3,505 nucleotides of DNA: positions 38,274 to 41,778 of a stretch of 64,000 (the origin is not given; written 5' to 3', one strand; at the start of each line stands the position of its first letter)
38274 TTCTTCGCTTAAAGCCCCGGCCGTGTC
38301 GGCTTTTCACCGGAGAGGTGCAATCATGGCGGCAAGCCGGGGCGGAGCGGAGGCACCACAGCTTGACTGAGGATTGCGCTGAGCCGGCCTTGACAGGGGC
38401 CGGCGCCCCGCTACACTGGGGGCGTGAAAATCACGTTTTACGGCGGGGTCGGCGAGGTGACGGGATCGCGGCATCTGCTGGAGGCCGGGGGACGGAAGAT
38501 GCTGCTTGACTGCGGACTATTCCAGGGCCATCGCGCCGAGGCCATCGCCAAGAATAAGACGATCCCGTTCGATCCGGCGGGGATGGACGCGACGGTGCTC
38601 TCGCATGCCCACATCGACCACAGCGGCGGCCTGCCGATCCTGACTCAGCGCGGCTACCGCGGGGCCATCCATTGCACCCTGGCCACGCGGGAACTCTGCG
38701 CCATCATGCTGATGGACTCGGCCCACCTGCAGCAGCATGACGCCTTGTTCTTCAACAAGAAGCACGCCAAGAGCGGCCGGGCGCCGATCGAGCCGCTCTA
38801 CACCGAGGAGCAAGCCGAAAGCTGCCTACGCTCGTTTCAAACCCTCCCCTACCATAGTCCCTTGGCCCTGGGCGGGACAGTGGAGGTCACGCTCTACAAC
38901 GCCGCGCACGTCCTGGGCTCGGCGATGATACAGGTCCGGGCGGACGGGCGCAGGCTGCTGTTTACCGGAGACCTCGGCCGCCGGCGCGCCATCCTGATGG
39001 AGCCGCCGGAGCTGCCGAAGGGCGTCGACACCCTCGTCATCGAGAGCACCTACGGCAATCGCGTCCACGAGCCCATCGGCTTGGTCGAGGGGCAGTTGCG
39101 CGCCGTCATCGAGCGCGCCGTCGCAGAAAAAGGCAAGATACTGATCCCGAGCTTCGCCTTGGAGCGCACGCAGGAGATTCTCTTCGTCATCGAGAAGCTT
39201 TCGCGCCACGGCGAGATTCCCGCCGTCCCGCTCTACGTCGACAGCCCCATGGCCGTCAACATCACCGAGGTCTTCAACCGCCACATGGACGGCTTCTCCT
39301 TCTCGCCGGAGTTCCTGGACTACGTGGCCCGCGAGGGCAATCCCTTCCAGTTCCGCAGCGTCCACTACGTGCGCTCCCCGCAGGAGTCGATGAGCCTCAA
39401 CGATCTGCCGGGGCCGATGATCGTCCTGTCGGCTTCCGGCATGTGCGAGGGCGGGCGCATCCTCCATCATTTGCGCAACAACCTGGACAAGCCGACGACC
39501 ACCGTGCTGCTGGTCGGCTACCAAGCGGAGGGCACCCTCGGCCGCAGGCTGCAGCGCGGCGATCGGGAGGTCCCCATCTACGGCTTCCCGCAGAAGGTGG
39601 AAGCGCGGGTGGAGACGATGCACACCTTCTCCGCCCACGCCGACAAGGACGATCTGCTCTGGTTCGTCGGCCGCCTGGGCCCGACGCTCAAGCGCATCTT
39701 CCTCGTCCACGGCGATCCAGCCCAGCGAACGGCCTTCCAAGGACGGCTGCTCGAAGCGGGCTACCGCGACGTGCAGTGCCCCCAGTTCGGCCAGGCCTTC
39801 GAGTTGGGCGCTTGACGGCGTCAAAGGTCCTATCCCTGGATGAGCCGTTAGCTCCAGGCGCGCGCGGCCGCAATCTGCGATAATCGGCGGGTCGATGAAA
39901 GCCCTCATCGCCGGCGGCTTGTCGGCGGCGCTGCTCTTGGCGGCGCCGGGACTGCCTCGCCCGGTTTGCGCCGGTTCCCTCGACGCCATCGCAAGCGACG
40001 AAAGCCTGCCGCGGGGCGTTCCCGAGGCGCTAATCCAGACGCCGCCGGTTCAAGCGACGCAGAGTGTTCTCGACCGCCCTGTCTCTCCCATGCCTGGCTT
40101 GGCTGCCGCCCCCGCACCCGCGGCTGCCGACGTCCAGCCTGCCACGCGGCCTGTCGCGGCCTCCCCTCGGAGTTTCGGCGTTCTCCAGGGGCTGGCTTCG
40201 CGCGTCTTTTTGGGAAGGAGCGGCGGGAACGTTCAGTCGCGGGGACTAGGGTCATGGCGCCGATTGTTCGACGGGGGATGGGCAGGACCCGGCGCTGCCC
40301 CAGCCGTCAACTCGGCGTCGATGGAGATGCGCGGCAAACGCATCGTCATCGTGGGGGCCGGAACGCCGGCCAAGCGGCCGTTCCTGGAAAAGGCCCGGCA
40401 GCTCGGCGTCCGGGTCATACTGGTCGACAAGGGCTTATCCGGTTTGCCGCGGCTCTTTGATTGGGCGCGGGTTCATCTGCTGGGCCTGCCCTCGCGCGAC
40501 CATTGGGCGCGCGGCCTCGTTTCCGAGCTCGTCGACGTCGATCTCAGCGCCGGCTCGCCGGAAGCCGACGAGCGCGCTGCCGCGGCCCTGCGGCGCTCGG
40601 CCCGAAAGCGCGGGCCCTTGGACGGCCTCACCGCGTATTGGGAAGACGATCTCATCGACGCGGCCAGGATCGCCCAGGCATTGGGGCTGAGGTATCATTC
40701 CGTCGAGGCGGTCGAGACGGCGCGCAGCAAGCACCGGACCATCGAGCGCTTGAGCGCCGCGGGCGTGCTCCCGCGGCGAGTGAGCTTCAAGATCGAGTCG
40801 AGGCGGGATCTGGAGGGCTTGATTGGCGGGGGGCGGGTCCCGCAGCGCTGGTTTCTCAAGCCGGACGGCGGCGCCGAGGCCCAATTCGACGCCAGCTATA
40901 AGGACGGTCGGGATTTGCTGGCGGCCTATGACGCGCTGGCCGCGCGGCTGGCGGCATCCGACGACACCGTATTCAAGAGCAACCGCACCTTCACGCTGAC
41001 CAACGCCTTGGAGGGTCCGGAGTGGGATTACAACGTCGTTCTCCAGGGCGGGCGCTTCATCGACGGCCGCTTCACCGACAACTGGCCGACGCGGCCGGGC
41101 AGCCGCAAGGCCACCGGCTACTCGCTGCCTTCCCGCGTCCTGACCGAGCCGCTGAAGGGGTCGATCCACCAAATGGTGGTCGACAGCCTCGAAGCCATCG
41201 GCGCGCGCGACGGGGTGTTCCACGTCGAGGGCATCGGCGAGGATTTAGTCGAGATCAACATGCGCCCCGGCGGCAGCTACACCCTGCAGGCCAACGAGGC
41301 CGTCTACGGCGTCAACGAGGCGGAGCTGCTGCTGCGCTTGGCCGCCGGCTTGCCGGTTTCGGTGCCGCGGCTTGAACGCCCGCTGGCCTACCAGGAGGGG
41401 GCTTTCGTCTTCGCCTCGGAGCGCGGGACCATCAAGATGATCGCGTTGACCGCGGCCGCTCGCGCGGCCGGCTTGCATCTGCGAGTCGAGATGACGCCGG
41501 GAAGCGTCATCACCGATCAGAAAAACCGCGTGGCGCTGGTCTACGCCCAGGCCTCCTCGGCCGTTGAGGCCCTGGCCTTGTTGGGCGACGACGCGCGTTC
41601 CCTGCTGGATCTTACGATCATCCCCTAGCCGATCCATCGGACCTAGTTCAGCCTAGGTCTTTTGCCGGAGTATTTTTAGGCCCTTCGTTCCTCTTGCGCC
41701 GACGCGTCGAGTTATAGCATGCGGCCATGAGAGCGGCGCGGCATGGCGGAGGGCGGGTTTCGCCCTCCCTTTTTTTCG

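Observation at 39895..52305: Unassigned locus of apparently exported ATP-grasp, HAD-like, PD-(D/E)xK-like and MFS proteins (best candidate for an undescribed system)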

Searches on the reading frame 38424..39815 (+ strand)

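Call 14: search_protein_families(library=pfam, proteins=[window:38424-39815:+], max_evalue=0.01)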
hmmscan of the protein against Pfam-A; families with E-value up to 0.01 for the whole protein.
window:38424-39815:+ (463 aa): 5 families
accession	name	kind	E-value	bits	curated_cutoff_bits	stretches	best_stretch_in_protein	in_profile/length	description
PF10996.14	Beta-Casp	-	6.5e-39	133.6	27.7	1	249-376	1-120/120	Beta-Casp domain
PF07521.17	RMMBL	-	1e-14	54.7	21.6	1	391-450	3-60/63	Zn-dependent metallo-hydrolase RNA specificity domain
PF00753.33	Lactamase_B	-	1.1e-13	52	22.7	1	18-195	10-161/196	Metallo-beta-lactamase superfamily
PF12706.13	Lactamase_B_2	-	7.5e-09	35.9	27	1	25-210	2-166/200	Beta-lactamase superfamily domain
PF16661.11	Lactamase_B_6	-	2.3e-08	34.1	27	1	18-183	1-161/193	Metallo-beta-lactamase superfamily domain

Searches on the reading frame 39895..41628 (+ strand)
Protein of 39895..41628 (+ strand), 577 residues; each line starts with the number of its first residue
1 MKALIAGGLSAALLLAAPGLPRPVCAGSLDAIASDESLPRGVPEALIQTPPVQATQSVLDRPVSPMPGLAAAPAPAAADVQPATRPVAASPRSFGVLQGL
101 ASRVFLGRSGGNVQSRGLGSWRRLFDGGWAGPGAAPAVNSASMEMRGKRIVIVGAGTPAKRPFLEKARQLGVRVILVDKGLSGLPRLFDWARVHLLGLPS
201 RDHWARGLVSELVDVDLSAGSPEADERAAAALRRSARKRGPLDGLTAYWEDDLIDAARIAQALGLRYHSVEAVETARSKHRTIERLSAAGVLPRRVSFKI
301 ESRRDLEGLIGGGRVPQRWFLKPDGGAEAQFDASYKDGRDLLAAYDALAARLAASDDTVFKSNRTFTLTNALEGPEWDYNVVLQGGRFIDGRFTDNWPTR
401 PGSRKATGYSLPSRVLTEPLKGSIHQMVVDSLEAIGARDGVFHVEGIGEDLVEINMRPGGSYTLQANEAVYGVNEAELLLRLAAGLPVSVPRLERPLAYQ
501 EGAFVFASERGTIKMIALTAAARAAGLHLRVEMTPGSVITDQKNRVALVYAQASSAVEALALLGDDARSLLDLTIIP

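Call 9: search_protein_families(library=pfam, proteins=[window:39895-41628:+], max_evalue=1)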
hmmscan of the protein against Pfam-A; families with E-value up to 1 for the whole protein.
window:39895-41628:+ (577 aa): 3 families
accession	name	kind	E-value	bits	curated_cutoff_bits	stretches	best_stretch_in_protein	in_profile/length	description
PF18130.6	ATPgrasp_N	-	1.9e-06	28.8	27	1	165-265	2-79/81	ATP-grasp N-terminal domain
PF18603.7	LAL_C2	-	0.0071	17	29.4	1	504-563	2-66/78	L-amino acid ligase C-terminal domain 2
PF13535.11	ATP-grasp_4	-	0.067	13.2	27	1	336-447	22-136/160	ATP-grasp domain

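Call 10: search_protein_families(library=ncbifam, proteins=[window:39895-41628:+], max_evalue=1)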
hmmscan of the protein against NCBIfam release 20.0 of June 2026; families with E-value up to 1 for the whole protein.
window:39895-41628:+ (577 aa): 1 family
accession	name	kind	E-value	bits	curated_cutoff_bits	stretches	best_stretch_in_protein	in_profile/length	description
NF002563.0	PRK02186.1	subfamily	2.5e-11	42.6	625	1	255-567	84-388/890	argininosuccinate lyase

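Call 44: search_solved_structures(query=window:39895-41628:+, max_evalue=0.01)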
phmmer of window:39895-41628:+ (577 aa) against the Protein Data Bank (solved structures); distinct sequences matched with E-value up to 0.01: 0.

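Call 105: search_protein_families(library=padloc, proteins=[window:39895-41628:+], max_evalue=0.01)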
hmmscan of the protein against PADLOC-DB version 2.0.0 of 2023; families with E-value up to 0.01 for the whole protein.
window:39895-41628:+ (577 aa): 0 families
